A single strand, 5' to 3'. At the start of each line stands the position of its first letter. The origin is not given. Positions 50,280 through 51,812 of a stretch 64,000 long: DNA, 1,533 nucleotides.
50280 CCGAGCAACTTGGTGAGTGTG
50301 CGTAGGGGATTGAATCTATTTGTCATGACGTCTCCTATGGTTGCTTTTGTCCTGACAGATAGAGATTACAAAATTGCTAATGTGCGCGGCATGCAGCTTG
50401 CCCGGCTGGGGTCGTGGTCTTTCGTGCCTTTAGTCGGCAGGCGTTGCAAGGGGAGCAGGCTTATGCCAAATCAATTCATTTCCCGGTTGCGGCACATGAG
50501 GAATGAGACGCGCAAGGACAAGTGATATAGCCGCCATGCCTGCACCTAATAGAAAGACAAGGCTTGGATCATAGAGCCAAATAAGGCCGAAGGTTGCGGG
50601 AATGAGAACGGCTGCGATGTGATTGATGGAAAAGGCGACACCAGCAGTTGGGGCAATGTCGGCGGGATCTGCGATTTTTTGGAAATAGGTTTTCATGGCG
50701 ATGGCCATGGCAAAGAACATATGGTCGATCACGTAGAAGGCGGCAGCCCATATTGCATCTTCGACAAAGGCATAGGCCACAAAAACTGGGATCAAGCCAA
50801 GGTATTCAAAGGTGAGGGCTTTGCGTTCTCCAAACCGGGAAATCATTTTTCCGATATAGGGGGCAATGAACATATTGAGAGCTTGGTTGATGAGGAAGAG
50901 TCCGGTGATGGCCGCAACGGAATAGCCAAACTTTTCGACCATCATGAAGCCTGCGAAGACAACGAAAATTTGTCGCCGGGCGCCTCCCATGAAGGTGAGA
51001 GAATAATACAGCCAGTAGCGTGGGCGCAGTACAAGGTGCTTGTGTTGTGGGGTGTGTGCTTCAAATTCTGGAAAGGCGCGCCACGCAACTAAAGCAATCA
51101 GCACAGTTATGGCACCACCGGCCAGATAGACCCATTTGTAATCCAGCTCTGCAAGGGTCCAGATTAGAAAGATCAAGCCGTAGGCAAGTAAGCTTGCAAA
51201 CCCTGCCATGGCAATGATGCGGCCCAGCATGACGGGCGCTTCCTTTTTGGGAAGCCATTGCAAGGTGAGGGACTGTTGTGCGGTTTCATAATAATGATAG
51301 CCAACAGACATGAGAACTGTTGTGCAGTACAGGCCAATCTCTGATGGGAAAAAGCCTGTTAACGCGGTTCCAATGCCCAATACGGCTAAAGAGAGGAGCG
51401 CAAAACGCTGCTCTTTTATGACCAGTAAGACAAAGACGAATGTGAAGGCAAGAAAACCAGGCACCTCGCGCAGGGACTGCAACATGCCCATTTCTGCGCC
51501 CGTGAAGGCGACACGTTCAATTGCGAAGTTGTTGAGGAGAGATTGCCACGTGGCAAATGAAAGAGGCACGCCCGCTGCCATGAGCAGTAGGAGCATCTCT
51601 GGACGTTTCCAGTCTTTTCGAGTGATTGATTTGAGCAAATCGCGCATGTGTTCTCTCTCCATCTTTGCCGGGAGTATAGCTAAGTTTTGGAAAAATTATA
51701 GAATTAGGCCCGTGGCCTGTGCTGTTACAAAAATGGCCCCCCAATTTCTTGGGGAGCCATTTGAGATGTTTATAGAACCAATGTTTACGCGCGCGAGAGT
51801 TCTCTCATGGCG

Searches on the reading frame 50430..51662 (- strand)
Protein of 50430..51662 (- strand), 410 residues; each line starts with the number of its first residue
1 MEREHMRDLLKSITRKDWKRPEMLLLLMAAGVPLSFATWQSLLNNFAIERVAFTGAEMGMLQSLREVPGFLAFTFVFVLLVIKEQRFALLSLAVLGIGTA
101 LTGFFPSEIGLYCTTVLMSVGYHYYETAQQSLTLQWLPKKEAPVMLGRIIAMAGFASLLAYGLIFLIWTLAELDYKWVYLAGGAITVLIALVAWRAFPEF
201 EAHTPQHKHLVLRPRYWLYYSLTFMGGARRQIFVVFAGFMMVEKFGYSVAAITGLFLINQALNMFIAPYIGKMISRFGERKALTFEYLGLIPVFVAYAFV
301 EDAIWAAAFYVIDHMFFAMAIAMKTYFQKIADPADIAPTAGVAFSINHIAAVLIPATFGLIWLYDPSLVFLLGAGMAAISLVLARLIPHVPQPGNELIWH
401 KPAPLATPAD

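Call 46: search_protein_families(library=pfam, proteins=[window:50430-51662:-], max_evalue=0.000001)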
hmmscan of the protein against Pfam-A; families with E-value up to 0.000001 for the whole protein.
window:50430-51662:- (410 aa): 1 family
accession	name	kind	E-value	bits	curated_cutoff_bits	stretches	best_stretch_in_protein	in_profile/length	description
PF07690.21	MFS_1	-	7.5e-19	68.3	33.4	1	41-355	22-347/347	Major Facilitator Superfamily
